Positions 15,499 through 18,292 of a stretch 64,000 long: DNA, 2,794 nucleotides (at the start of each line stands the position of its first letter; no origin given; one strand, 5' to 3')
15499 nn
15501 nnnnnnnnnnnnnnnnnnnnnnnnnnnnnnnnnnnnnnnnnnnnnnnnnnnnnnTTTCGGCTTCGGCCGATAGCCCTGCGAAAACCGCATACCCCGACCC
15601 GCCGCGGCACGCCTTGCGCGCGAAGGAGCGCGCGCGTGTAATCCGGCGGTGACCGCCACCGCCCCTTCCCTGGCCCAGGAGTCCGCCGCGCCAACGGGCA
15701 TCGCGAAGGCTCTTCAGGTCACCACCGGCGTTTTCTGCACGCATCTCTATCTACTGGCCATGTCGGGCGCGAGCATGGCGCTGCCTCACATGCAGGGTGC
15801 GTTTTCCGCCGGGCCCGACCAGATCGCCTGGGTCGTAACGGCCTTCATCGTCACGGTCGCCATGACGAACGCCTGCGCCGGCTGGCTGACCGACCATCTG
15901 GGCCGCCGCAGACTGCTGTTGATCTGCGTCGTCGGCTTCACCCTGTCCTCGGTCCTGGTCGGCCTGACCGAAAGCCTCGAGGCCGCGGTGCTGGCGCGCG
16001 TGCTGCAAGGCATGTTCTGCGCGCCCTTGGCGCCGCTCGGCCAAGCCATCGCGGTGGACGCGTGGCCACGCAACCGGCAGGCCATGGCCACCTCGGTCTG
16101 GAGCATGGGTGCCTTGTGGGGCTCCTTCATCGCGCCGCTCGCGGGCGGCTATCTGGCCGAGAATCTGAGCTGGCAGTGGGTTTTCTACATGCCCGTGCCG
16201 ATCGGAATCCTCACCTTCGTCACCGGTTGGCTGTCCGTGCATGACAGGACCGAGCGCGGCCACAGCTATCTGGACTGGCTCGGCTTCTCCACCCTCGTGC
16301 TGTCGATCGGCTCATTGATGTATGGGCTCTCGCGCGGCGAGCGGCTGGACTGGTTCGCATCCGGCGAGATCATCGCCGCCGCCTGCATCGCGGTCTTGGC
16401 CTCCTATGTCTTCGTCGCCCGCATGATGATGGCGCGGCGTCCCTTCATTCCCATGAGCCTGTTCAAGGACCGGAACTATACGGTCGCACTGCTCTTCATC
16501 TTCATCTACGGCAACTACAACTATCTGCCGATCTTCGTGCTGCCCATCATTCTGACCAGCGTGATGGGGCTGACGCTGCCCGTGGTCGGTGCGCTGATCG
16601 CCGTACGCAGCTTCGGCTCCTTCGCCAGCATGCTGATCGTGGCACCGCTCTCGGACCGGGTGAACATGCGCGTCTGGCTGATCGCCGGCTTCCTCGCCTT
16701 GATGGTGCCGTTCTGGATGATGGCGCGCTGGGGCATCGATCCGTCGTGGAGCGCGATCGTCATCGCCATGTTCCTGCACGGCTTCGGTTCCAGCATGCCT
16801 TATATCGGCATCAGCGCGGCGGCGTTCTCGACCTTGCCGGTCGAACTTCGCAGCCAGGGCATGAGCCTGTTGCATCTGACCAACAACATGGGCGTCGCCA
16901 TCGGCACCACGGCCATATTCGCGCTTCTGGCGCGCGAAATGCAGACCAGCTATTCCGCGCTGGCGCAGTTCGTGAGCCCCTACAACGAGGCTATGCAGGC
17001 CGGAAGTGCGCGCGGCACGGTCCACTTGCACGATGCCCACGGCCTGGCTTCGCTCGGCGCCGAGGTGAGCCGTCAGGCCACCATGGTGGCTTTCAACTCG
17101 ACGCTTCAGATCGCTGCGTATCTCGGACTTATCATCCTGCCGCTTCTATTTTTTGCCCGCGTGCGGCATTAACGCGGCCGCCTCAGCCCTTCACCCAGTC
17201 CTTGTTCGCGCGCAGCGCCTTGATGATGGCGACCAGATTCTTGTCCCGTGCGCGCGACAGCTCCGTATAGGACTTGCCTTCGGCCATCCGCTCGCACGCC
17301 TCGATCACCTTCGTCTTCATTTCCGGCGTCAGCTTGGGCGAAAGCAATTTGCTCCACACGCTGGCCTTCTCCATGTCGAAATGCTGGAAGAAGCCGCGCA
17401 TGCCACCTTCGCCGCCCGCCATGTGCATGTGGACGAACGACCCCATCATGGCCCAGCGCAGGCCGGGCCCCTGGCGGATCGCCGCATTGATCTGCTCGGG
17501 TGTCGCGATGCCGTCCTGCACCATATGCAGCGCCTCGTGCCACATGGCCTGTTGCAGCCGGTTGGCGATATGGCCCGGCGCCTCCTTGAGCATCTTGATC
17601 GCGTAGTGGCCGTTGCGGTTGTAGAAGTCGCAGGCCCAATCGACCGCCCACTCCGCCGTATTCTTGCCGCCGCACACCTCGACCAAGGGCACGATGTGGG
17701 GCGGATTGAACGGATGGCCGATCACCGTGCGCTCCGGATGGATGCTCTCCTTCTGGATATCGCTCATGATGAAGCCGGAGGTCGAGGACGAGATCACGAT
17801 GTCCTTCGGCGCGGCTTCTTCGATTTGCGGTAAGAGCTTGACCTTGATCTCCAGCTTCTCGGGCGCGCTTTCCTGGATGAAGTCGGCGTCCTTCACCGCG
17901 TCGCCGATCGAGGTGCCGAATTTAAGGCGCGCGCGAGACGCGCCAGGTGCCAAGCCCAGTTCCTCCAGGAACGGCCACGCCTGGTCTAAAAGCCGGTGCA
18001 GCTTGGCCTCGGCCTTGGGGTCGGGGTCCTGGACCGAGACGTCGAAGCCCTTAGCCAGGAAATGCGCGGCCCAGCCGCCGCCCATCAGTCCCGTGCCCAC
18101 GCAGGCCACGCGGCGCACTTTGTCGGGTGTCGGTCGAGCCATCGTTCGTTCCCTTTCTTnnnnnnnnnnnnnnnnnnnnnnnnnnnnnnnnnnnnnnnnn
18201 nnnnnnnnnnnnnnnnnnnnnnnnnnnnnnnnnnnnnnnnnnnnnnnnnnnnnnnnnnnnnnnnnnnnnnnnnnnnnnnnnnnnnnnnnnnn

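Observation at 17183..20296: Carnitine-catabolism-like operon with an interposed redoxin-fused 2OG oxygenase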

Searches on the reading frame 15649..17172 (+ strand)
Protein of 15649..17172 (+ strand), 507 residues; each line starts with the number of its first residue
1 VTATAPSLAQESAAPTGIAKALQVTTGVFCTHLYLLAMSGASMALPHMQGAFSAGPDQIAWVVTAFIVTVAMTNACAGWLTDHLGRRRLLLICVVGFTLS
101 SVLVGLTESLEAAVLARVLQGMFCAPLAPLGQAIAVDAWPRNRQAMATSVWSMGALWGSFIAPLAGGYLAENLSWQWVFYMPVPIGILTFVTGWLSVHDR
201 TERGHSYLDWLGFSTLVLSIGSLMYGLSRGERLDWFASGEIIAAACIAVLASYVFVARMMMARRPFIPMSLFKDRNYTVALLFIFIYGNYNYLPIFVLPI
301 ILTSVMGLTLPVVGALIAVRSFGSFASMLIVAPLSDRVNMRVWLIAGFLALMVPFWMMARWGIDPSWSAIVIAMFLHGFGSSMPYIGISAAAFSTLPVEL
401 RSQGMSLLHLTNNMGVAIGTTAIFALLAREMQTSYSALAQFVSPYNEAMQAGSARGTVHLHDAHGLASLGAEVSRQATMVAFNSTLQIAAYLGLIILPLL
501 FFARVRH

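Call 3: search_protein_families(library=pfam, proteins=[window:15649-17172:+])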
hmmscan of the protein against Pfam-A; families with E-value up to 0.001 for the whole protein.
window:15649-17172:+ (507 aa): 2 families
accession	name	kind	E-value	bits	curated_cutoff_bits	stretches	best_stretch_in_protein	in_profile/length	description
PF07690.21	MFS_1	-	3.4e-49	168.1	33.4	2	29-254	3-220/347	Major Facilitator Superfamily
PF00083.30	Sugar_tr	-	9.5e-09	35.1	22.3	1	58-194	47-189/452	Sugar (and other) transporter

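Call 4: search_protein_families(library=ncbifam, proteins=[window:15649-17172:+])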
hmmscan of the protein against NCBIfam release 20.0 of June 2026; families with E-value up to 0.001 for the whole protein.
window:15649-17172:+ (507 aa): 54 families (the best 25 are shown)
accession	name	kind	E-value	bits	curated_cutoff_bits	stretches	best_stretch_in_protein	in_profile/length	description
TIGR00711.1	efflux_EmrB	subfamily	8.6e-84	282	230.2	1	33-503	13-485/485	DHA2 family efflux MFS transporter permease subunit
NF000391.1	EmrB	exception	6.8e-66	222.9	925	1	22-504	11-496/501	multidrug efflux MFS transporter permease subunit EmrB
NF007799.0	PRK10504.1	subfamily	3.3e-34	118.6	426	1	41-427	29-413/471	multidrug transporter subunit MdtD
NF040895.2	MFS_effux_SdrM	equivalog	9.5e-27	94.2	550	1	36-434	20-411/441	multidrug efflux MFS transporter SdrM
NF000025.1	MFS_efflux_tcmA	exception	2e-26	92.8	999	1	37-430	41-434/538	tetracenomycin C efflux MFS transporter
TIGR00880.1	2_A_01_02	superfamily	4.8e-22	78.6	131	1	62-198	3-139/141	multidrug resistance protein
TIGR00710.1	efflux_Bcr_CflA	subfamily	6.7e-21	75.2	200.9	1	42-219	22-205/385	Bcr/CflA family efflux MFS transporter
NF012185.0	tet_MFS_L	exception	4.6e-19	68.7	925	1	42-428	34-409/457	tetracycline efflux MFS transporter Tet(L)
NF033896.2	MFS_LfrA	equivalog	5.1e-19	68.2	825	1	34-493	30-487/504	efflux MFS transporter LfrA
NF040856.1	FexB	exception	5.9e-19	68.2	950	1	57-435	49-430/469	chloramphenicol/florfenicol efflux MFS transporter FexB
TIGR00893.1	2A0114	subfamily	6.3e-19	68.2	395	1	41-200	13-172/399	D-galactonate transporter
NF012175.1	tet_MFS_L_K_45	equivalog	1.5e-18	66.8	650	1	42-428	20-395/444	Tet(L)/Tet(K)/Tet(45) family tetracycline efflux MFS transporter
NF000060.1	MFS_efflux_LmrB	exception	2e-18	66.5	800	1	53-437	48-433/479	lincomycin efflux MFS transporter Lmr(B)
NF000009.1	tet_MFS_Tcr3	exception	5.8e-18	64.7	1000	1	4-398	10-413/512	tetracycline efflux MFS transporter Tcr3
NF000095.1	tet_MFS_OtrB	exception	7.4e-18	64.4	999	1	55-397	58-407/563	oxytetracycline resistance efflux MFS transporter OtrB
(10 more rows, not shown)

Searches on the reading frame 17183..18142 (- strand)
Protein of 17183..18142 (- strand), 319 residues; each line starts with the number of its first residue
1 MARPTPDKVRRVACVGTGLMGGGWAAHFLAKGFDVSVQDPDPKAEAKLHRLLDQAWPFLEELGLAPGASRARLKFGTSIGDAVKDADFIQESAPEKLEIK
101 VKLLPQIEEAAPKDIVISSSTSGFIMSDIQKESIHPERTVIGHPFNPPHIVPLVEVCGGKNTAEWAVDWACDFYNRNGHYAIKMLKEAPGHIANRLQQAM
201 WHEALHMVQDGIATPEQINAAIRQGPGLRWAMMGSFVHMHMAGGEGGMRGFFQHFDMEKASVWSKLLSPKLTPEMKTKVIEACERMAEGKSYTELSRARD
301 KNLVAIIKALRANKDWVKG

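Call 3: search_protein_families(library=pfam, proteins=[window:17183-18142:-])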
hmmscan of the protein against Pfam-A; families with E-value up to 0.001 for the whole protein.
window:17183-18142:- (319 aa): 4 families
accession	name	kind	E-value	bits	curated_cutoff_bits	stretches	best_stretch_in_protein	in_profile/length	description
PF02737.24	3HCDH_N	-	4e-40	138.1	22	1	12-187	2-179/180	3-hydroxyacyl-CoA dehydrogenase, NAD binding domain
PF00725.27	3HCDH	-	9.6e-13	48.9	22.1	1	190-263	1-77/97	3-hydroxyacyl-CoA dehydrogenase, C-terminal domain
PF03446.21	NAD_binding_2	-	1.4e-05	25.6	21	1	12-127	2-100/161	NAD binding domain of 6-phosphogluconate dehydrogenase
PF03721.20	UDPG_MGDP_dh_N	-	0.00042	20.4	27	0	11-89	2-80/187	UDP-glucose/GDP-mannose dehydrogenase family, NAD binding domain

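Call 4: search_protein_families(library=ncbifam, proteins=[window:17183-18142:-])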
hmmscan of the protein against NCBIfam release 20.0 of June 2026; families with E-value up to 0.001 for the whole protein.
window:17183-18142:- (319 aa): 19 families
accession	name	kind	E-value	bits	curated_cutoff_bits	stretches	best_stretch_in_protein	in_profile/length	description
NF005471.0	PRK07066.1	equivalog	8.1e-98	327.4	414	1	8-314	6-312/321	L-carnitine dehydrogenase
NF005716.0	PRK07531.1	equivalog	2.4e-89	300.3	592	1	9-316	4-315/495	carnitine 3-dehydrogenase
NF004783.0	PRK06129.1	equivalog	1.3e-65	221.8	347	1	10-313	3-310/315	3-hydroxyacyl-CoA dehydrogenase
NF042925.1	FHMPC_DH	equivalog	6.7e-47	160.2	500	1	11-308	2-301/304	5-formyl-3-hydroxy-2-methylpyridine 4-carboxylate 5-dehydrogenase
NF006125.0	PRK08269.1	equivalog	1.1e-36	126.5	427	1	8-244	4-252/334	3-hydroxybutyryl-CoA dehydrogenase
NF006722.0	PRK09260.1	equivalog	1.5e-36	126.1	429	1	9-225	2-221/289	3-hydroxyacyl-CoA dehydrogenase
NF006124.0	PRK08268.1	subfamily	7.2e-36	124.2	508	1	7-243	5-240/507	3-hydroxyacyl-CoA dehydrogenase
NF004474.0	PRK05808.1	subfamily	3.5e-29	102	408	1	9-225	3-221/283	3-hydroxybutyryl-CoA dehydrogenase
NF006143.0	PRK08293.1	equivalog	4.4e-28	98.4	312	1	8-239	3-236/291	3-hydroxyacyl-CoA dehydrogenase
TIGR02279.1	PaaC-3OHAcCoADH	equivalog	3.2e-26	92.3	669.4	1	9-243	5-238/503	3-hydroxyacyl-CoA dehydrogenase PaaH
NF004699.0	PRK06035.1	equivalog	2.6e-24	85.9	500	1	9-243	3-239/294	3-hydroxyacyl-CoA dehydrogenase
NF008363.0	PRK11154.1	equivalog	3.2e-20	71.8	869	1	5-221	305-523/708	fatty acid oxidation complex subunit alpha FadJ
NF008727.0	PRK11730.1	equivalog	1.4e-19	69.9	870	1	7-222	311-527/717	fatty acid oxidation complex subunit alpha FadB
NF005875.0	PRK07819.1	subfamily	4e-19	69.1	319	1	7-226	3-226/287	3-hydroxybutyryl-CoA dehydrogenase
TIGR02441.1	fa_ox_alpha_mit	equivalog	2.2e-17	62.4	964.65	1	7-218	333-545/737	fatty acid oxidation complex subunit alpha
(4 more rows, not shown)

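Call 29: search_solved_structures(query=window:17183-18142:-, max_evalue=1e-10)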
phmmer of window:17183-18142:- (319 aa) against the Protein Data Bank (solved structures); distinct sequences matched with E-value up to 1e-10: 38.
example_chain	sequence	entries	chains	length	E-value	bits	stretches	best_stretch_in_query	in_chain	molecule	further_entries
4om8_A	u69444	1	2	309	4e-38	134.9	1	9-244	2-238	5-formyl-3-hydroxy-2-methylpyridine 4-carboxylate 5-dehydrogenase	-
3ado_A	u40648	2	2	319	4.5e-34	121.6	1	12-255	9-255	Lambda-crystallin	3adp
3f3s_A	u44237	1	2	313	4.9e-34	121.5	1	12-249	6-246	Lambda-crystallin homolog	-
3mog_A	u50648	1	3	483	2.7e-24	89.4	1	9-229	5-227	Probable 3-hydroxybutyryl-CoA dehydrogenase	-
4j0e_A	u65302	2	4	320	4.2e-22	82.2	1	7-228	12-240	Probable 3-hydroxyacyl-CoA dehydrogenase F54C8.1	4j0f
9fbd_A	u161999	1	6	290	6.1e-21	78.4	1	8-226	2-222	3-hydroxybutyryl-CoA dehydrogenase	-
6aa8_A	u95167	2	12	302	6.2e-21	78.4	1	7-227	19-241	3-hydroxybutyryl-CoA dehydrogenase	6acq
4pzc_A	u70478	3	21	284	6.7e-21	78.3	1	9-225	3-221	3-Hydroxyacyl-CoA dehydrogenase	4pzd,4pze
4r1n_A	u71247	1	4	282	1.1e-18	71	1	10-226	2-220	3-hydroxybutyryl-CoA dehydrogenase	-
4kuh_A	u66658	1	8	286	1.2e-18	70.9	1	10-226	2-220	3-hydroxybutyryl-CoA dehydrogenase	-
4kue_A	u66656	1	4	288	1.2e-18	70.9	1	10-226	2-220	3-hydroxybutyryl-CoA dehydrogenase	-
4kug_A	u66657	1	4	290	1.2e-18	70.9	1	10-226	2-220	3-hydroxybutyryl-CoA dehydrogenase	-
6kq9_A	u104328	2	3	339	1.8e-17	67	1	10-228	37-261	3-hydroxybutyryl-CoA dehydrogenase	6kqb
4dyd_A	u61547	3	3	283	6.9e-17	65.1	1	10-228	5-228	Diketoreductase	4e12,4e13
2hdh_A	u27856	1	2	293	2.4e-15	60.1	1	9-229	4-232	L-3-HYDROXYACYL COA DEHYDROGENASE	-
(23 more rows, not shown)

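Call 40: find_homologous_proteins(query=window:17183-18142:-)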
Query window:17183-18142:- (319 aa): 7725 proteins with E <= 0.001 among 8000 candidates; the best 120 are listed.
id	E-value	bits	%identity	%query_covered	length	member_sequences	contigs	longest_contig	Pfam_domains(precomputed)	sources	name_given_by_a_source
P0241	2.4e-209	712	96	100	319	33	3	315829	PF03446.22,PF00725.28,PF02737.25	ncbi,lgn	ncbi:MAG: 3-hydroxyacyl-CoA dehydrogenase NAD-binding domain-containing protein [Alphaproteobacteria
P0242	6.3e-182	622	81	100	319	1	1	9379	PF00725.28,PF02737.25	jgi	jgi:carnitine 3-dehydrogenase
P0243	6.8e-136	471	64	100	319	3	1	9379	PF00725.28,PF02737.25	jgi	jgi:carnitine 3-dehydrogenase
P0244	4.3e-122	426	60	98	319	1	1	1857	PF00725.28,PF02737.25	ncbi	ncbi:MAG: 3-hydroxyacyl-CoA dehydrogenase NAD-binding domain-containing protein [Alphaproteobacteria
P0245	4.6e-117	409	58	100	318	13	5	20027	PF00725.28,PF02737.25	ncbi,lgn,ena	-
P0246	1.2e-113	398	57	100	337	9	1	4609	PF00725.28,PF02737.25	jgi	jgi:carnitine 3-dehydrogenase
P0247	1.8e-113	397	56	98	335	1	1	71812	PF00725.28,PF02737.25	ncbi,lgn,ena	ncbi:MAG: 3-hydroxyacyl-CoA dehydrogenase NAD-binding domain-containing protein [Alphaproteobacteria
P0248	8.9e-110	385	54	98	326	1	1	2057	PF00725.28,PF02737.25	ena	-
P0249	1.5e-109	384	53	97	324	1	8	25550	PF03446.22,PF00725.28,PF02737.25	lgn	-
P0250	3.0e-109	383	54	97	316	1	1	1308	PF00725.28,PF02737.25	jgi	-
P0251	3.2e-109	383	55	96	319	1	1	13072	PF00725.28,PF02737.25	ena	-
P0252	8.1e-109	382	55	98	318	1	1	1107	PF00725.28,PF02737.25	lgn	-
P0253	1.9e-108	381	54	97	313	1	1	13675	PF00725.28,PF02737.25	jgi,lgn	-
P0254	2.5e-108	380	53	97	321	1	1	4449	PF03446.22,PF00725.28,PF02737.25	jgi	jgi:carnitine 3-dehydrogenase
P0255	4.1e-108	380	55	97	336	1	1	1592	PF00725.28,PF02737.25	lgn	-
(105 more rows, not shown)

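Call 41: find_encoding_contigs(protein=P0242, flank=8000, max_places=2)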
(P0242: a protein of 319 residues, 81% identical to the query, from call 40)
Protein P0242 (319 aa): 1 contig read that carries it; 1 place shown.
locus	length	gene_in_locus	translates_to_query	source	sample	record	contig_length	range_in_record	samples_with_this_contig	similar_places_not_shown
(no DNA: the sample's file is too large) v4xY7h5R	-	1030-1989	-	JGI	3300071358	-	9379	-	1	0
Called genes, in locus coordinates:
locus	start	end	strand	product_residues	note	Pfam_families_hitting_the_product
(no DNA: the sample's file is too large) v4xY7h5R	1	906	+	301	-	?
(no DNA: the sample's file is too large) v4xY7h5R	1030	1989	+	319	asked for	PF02737:3HCDH_N, PF00725:3HCDH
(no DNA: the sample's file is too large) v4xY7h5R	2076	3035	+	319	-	PF02737:3HCDH_N, PF00725:3HCDH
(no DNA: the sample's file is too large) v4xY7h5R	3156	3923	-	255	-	PF02900:LigB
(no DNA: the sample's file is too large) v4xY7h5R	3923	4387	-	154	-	PF07681:DoxX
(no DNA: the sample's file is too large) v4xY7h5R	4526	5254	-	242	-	PF02678:Pirin, PF07883:Cupin_2 (weak), PF17954:Pirin_C_2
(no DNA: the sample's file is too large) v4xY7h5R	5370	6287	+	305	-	PF00126:HTH_1, PF03466:LysR_substrate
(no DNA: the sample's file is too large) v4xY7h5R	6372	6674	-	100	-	PF01541:GIY-YIG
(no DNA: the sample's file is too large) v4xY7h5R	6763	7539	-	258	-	PF00089:Trypsin (weak), PF13365:Trypsin_2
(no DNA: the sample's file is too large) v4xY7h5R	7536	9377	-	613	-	?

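Call 49: search_protein_families(library=ncbifam, proteins=[P0243, P0242], max_evalue=1e-40)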
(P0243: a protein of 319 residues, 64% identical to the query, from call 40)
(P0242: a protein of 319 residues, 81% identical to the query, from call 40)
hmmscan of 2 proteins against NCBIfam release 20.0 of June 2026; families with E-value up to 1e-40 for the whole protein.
P0243 (319 aa): 4 families
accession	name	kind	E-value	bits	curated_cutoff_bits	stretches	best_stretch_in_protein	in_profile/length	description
NF005471.0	PRK07066.1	equivalog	6.4e-97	324.4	414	1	7-314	5-312/321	L-carnitine dehydrogenase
NF005716.0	PRK07531.1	equivalog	2.1e-88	297.2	592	1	7-319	2-318/495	carnitine 3-dehydrogenase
NF004783.0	PRK06129.1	equivalog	1.7e-69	234.7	347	1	10-312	3-309/315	3-hydroxyacyl-CoA dehydrogenase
NF042925.1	FHMPC_DH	equivalog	1.4e-46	159.2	500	1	11-244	2-236/304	5-formyl-3-hydroxy-2-methylpyridine 4-carboxylate 5-dehydrogenase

P0242 (319 aa): 4 families
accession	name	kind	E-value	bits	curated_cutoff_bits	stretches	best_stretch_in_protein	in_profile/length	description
NF005471.0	PRK07066.1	equivalog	8.2e-95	317.5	414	1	8-314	6-312/321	L-carnitine dehydrogenase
NF005716.0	PRK07531.1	equivalog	3.2e-87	293.3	592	1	8-316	3-315/495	carnitine 3-dehydrogenase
NF004783.0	PRK06129.1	equivalog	2.6e-65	220.9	347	1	10-313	3-310/315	3-hydroxyacyl-CoA dehydrogenase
NF042925.1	FHMPC_DH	equivalog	3.1e-45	154.8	500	1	10-243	1-235/304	5-formyl-3-hydroxy-2-methylpyridine 4-carboxylate 5-dehydrogenase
